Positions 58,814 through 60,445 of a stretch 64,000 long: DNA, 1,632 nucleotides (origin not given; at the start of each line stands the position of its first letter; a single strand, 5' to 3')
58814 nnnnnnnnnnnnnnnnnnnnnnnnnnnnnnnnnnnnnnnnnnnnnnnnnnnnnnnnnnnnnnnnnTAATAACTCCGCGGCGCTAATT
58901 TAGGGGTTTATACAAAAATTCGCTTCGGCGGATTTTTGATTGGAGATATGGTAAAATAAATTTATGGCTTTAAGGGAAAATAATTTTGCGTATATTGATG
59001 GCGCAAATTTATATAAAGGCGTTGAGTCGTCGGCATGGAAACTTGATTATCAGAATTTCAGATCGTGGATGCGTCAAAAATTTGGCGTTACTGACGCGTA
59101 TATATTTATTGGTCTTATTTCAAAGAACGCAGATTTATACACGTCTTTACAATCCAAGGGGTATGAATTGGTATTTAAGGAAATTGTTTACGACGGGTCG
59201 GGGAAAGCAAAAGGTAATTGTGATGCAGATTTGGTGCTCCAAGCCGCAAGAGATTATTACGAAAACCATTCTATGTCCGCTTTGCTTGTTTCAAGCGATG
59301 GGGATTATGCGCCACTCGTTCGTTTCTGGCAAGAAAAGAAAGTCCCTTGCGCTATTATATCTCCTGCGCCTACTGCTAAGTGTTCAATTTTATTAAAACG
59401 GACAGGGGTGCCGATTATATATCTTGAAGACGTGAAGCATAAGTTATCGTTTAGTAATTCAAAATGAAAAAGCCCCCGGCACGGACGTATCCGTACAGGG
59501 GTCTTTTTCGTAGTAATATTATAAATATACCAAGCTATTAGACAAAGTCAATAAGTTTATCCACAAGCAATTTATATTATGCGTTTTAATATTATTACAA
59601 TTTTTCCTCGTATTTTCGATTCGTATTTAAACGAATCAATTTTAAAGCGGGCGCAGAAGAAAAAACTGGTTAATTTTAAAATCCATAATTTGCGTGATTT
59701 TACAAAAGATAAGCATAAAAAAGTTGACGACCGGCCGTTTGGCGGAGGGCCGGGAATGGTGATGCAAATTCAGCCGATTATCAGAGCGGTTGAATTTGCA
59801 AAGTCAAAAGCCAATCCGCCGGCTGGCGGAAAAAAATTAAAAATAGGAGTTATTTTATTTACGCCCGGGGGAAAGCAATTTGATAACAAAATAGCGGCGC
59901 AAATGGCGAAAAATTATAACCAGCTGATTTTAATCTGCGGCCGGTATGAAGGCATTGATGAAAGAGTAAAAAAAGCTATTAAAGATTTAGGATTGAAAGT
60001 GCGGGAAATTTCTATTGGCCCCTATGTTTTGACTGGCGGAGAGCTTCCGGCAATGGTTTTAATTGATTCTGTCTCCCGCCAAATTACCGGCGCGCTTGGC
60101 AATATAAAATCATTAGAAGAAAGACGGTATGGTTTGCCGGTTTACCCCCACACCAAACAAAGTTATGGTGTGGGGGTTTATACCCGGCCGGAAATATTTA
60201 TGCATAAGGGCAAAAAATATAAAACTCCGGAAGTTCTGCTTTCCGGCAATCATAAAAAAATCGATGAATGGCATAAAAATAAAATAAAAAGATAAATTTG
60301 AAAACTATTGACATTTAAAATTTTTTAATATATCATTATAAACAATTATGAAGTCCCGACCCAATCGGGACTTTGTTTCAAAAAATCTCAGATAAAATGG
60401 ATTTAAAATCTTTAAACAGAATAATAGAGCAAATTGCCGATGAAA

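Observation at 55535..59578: AT-rich ~4 kb defence-like island inserted inside the conserved rpsP-KH-(rimM)-trmD operon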

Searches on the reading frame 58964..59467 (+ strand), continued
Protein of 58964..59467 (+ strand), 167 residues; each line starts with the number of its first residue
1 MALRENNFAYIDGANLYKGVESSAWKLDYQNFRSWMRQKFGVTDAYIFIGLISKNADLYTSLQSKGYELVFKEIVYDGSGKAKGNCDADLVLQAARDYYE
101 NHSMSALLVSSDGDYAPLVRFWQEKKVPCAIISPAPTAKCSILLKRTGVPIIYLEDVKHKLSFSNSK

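Call 67: find_encoding_contigs(protein=P0289, flank=5000, max_places=2)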
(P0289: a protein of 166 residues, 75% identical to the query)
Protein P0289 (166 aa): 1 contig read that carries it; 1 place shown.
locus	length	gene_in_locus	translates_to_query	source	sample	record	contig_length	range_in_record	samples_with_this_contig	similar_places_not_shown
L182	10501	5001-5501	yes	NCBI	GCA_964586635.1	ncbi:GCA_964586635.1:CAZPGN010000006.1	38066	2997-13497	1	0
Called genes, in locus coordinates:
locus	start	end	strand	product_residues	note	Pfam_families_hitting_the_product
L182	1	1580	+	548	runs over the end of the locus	PF06418:CTP_synth_N, PF00117:GATase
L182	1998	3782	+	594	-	PF12161:HsdM_N, PF02384:N6_Mtase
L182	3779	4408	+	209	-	PF01936:NYN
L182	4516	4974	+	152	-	-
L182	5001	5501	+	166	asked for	PF01936:NYN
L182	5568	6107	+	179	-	-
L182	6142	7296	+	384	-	PF01420:Methylase_S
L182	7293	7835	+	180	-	-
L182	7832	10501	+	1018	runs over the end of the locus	PF04313:HSDR_N, PF04851:ResIII, PF18766:SWI2_SNF2, PF22679:T1R_D3-like, PF11867:T1RH-like_C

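Call 74: search_protein_families(library=pfam, proteins=[L089:5361-5999:+, L089:4027-5208:+, L182:4516-4974:+, L182:5568-6107:+, L182:7293-7835:+, L182:3779-4408:+], max_evalue=0.01)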
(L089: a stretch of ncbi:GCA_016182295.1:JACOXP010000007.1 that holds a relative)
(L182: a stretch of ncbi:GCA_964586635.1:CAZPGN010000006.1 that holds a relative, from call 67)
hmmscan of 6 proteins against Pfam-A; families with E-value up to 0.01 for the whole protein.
L089:5361-5999:+ (212 aa): 0 families

L089:4027-5208:+ (393 aa): 2 families
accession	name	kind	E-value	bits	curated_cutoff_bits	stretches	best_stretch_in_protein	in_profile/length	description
PF04471.18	Mrr_cat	-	5e-09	36.7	21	1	203-272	7-75/115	Restriction endonuclease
PF13156.12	Mrr_cat_2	-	0.00021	21.6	22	1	230-327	28-107/127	Restriction endonuclease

L182:4516-4974:+ (152 aa): 0 families

L182:5568-6107:+ (179 aa): 0 families

L182:7293-7835:+ (180 aa): 0 families

L182:3779-4408:+ (209 aa): 1 family
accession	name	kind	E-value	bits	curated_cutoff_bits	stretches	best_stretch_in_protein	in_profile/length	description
PF01936.24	NYN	-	4.2e-24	86.2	24.2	1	15-183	1-141/145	NYN domain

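Call 86: find_related_loci(query=window:58964-59467:+, collection=viral_contigs, flank=5000)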
Query window:58964-59467:+ (167 aa) in viral_contigs; peptide patterns used: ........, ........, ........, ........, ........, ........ (x = any residue, [..] = any of these).
3 stretches matched a pattern, but none encodes a relative of the query by tblastn (E <= 1e-3).

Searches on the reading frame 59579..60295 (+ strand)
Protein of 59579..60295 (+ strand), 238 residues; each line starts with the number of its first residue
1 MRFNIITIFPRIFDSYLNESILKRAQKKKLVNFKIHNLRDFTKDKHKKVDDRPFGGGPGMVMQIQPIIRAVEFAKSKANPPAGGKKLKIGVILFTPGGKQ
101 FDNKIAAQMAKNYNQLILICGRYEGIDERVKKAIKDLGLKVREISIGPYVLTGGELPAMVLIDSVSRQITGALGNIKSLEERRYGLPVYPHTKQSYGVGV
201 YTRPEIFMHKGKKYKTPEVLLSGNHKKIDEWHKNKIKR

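Call 3: search_protein_families(library=pfam, proteins=[window:59579-60295:+], max_evalue=0.1)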
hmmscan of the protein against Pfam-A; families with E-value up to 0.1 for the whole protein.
window:59579-60295:+ (238 aa): 2 families
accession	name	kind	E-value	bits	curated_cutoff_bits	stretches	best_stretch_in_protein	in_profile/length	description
PF01746.26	tRNA_m1G_MT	-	4.4e-45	154.3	27.3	1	23-237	2-188/195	tRNA (Guanine-1)-methyltransferase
PF10228.14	HPF1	-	0.064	13.4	27.1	0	61-116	191-243/251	Histone PARylation factor 1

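Call 18: find_related_loci(query=window:59579-60295:+, collection=genome_contigs, flank=8000)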
Query window:59579-60295:+ (238 aa) in genome_contigs; peptide patterns used: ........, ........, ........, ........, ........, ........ (x = any residue, [..] = any of these).
600 stretches matched a pattern (row limit reached: there are more); 597 encode a relative of the query (tblastn E <= 1e-3); the best 80 are kept; 80 distinct loci.
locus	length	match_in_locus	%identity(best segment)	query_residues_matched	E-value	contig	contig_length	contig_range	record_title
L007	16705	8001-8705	52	1-235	2e-80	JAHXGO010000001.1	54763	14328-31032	MAG: Candidatus Liptonbacteria bacterium isolate Unc5 Unc5_contig_1, whole genome shotgun sequence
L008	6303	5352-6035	52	3-237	4e-78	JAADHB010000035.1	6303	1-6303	MAG: bacterium isolate M_MetaBat.155 contig-127_29254, whole genome shotgun sequence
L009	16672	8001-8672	52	1-231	1e-75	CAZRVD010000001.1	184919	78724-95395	MAG TPA_asm: uncultured Candidatus Saccharibacteria bacterium isolate SRP178908_co1_5 genome assembly, contig: NODE_21_l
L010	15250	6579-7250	51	3-232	1e-72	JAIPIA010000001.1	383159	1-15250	MAG: Candidatus Paceibacterota bacterium isolate Tobar12.5m-G42 Tobar12-5m-C10, whole genome shotgun sequence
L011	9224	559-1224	51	1-231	5e-73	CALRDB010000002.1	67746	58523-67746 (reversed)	MAG: Candidatus Nomurabacteria bacterium isolate MaH-04nov19-108 genome assembly, contig: MaH-04nov19-C732, whole genome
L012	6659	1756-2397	50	1-235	4e-72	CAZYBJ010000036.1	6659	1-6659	MAG TPA_asm: uncultured Candidatus Saccharibacteria bacterium isolate SRP219642_co6_396 genome assembly, contig: NODE_11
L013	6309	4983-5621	54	1-231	4e-72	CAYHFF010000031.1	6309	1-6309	MAG TPA_asm: uncultured Candidatus Saccharibacteria bacterium isolate ERP119705_co13_209 genome assembly, contig: NODE_1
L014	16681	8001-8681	50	1-231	1e-71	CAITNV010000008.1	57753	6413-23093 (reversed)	MAG: Candidatus Taylorbacteria bacterium isolate Umea_bin-01178 genome assembly, contig: bin-01178:08/62, whole genome s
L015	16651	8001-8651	50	1-231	2e-70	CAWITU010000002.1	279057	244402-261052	MAG: uncultured bacterium isolate MFD01223.bin.2.44 genome assembly, contig: contig_20817, whole genome shotgun sequence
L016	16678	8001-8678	51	1-235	1e-69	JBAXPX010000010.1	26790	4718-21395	MAG: bacterium isolate ELA542 MAG542_10, whole genome shotgun sequence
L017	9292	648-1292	48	1-233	3e-69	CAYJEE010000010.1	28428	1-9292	MAG TPA_asm: uncultured Candidatus Saccharibacteria bacterium isolate ERP123247_co1_78 genome assembly, contig: NODE_983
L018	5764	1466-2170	46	1-235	3e-69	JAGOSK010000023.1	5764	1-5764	MAG: Candidatus Paceibacterota bacterium isolate Gw_Eff_bin_316 Gw_Eff_45661_length_5764_cov_27.351605, whole genome sho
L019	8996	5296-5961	50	1-231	3e-69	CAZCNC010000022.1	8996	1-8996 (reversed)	MAG TPA_asm: uncultured Candidatus Saccharibacteria bacterium isolate SRP193066_co2_422 genome assembly, contig: NODE_40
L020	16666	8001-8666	48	1-237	3e-69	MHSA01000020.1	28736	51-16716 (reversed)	MAG: Candidatus Taylorbacteria bacterium RIFCSPLOWO2_01_FULL_48_100 rifcsplowo2_01_scaffold_5119, whole genome shotgun s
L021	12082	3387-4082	49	1-233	2e-69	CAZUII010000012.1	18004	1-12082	MAG TPA_asm: uncultured Candidatus Saccharibacteria bacterium isolate SRP342105_co1_365 genome assembly, contig: NODE_41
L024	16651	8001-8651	49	1-238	1e-68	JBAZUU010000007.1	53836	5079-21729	MAG: Parcubacteria group bacterium isolate SO_2017_GW1_236 NODE_3165_length_53836_cov_16.644901_OW334_2017, whole genome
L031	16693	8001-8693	51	1-235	9e-66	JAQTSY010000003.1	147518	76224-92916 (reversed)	MAG: Candidatus Paceibacterota bacterium isolate STB_28 NODE_266_length_147518_cov_7.622976_Sandtown_B, whole genome sho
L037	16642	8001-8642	47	1-236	1e-62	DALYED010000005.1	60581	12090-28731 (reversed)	MAG TPA_asm: Candidatus Paceibacterota bacterium isolate CTOTU14244 NODE_74_length_60581_cov_4.333179, whole genome shot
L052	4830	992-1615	44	1-234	3e-59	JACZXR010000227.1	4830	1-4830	MAG: Deltaproteobacteria bacterium isolate B24D1T2 B24D1T2_NODE6819, whole genome shotgun sequence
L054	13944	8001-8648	43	1-238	8e-59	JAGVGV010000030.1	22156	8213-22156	MAG: Deltaproteobacteria bacterium isolate DeMMO2_24 c_000000002590, whole genome shotgun sequence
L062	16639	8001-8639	45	1-238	5e-57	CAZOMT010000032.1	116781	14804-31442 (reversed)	MAG TPA_asm: uncultured Thermodesulfatator sp. isolate binchicken_co219_236 genome assembly, contig: k141_499163, whole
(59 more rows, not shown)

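Call 74: search_protein_families(library=pfam, proteins=[L024:5822-6535:+, L024:6622-7998:+], max_evalue=0.01)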
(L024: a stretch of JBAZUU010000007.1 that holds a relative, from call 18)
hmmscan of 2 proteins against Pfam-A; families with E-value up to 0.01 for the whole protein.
L024:5822-6535:+ (237 aa): 1 family
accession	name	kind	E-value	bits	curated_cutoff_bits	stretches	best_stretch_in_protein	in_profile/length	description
PF01936.24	NYN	-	6.5e-14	53.1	24.2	1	20-193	1-125/145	NYN domain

L024:6622-7998:+ (458 aa): 0 families

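Call 89: search_protein_families(library=pfam, proteins=[L052:335-886:+, L054:7248-7871:+, L062:7443-7988:+, L008:5080-5346:+, L013:4414-4920:+, L037:7576-7938:+, L031:3401-3937:+, L031:4860-5789:+, L031:5898-6710:+, L031:6789-7949:+], max_evalue=0.001)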
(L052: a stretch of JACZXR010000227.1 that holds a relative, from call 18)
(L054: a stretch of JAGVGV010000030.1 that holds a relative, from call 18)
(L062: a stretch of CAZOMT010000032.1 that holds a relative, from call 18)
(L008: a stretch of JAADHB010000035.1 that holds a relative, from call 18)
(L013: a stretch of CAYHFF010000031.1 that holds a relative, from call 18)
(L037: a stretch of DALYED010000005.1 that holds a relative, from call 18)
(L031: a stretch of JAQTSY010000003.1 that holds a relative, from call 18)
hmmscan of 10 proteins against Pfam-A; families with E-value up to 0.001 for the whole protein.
L052:335-886:+ (183 aa): 3 families
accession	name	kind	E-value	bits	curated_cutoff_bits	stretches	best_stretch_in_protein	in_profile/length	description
PF24986.1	PRC_RimM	-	6.1e-14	51.9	27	1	115-180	3-69/69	RimM PRC barrel domain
PF01782.24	RimM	-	1.6e-13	51.2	23.5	1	21-101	2-83/84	RimM N-terminal domain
PF05239.21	PRC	-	1.6e-10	41.3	21.2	1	109-181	2-78/78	PRC-barrel domain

L054:7248-7871:+ (207 aa): 3 families
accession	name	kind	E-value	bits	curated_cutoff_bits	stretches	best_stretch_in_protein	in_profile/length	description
PF24986.1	PRC_RimM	-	1.7e-19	69.7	27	1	137-204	1-69/69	RimM PRC barrel domain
PF01782.24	RimM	-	2.3e-19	69.9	23.5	1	43-125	1-83/84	RimM N-terminal domain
PF05239.21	PRC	-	6.2e-10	39.4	21.2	1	133-205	2-78/78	PRC-barrel domain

L062:7443-7988:+ (181 aa): 3 families
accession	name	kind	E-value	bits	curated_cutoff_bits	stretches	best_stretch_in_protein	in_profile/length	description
PF24986.1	PRC_RimM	-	1.3e-16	60.5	27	1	98-165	1-69/69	RimM PRC barrel domain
PF01782.24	RimM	-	1.2e-11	45.1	23.5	1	7-84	2-80/84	RimM N-terminal domain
PF05239.21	PRC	-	2.2e-10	40.9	21.2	1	94-165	2-77/78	PRC-barrel domain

L008:5080-5346:+ (88 aa): 1 family
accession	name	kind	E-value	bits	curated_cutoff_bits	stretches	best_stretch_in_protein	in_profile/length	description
PF07927.17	HicA_toxin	-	4e-11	43.3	27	1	22-67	4-49/58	HicA toxin of bacterial toxin-antitoxin,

L013:4414-4920:+ (168 aa): 1 family
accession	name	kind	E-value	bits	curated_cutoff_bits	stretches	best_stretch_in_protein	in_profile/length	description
PF00293.34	NUDIX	-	1.5e-09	38.4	21.1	1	26-144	9-126/134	NUDIX domain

L037:7576-7938:+ (120 aa): 0 families

L031:3401-3937:+ (178 aa): 1 family
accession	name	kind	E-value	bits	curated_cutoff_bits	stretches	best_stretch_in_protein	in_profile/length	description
PF01863.23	YgjP-like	-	2.7e-40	139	26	2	81-177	108-204/207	YgjP-like, metallopeptidase domain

L031:4860-5789:+ (309 aa): 1 family
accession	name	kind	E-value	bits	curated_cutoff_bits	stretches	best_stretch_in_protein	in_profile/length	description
PF12706.13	Lactamase_B_2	-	5.2e-06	26.6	27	1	83-260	35-191/200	Beta-lactamase superfamily domain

L031:5898-6710:+ (270 aa): 4 families
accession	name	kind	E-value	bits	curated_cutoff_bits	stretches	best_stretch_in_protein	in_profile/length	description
PF08241.18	Methyltransf_11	-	1.1e-10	42.5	21.2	1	110-188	22-95/95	Methyltransferase domain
PF13649.12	Methyltransf_25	-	1e-07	33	27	1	98-184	14-97/97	Methyltransferase domain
PF13847.12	Methyltransf_31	-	2e-05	24.8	27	1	131-190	57-111/145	Methyltransferase domain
PF08242.18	Methyltransf_12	-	0.00013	23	30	1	100-185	15-97/98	Methyltransferase domain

L031:6789-7949:+ (386 aa): 4 families
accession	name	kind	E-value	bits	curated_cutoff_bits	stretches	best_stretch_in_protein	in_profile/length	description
PF08241.18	Methyltransf_11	-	3.9e-10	40.7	21.2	1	226-305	21-95/95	Methyltransferase domain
PF13649.12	Methyltransf_25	-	8.3e-06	26.8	27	1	224-301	22-97/97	Methyltransferase domain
PF13847.12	Methyltransf_31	-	0.00027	21.1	27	1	214-312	19-116/145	Methyltransferase domain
PF08242.18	Methyltransf_12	-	0.00042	21.4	30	1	218-302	15-97/98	Methyltransferase domain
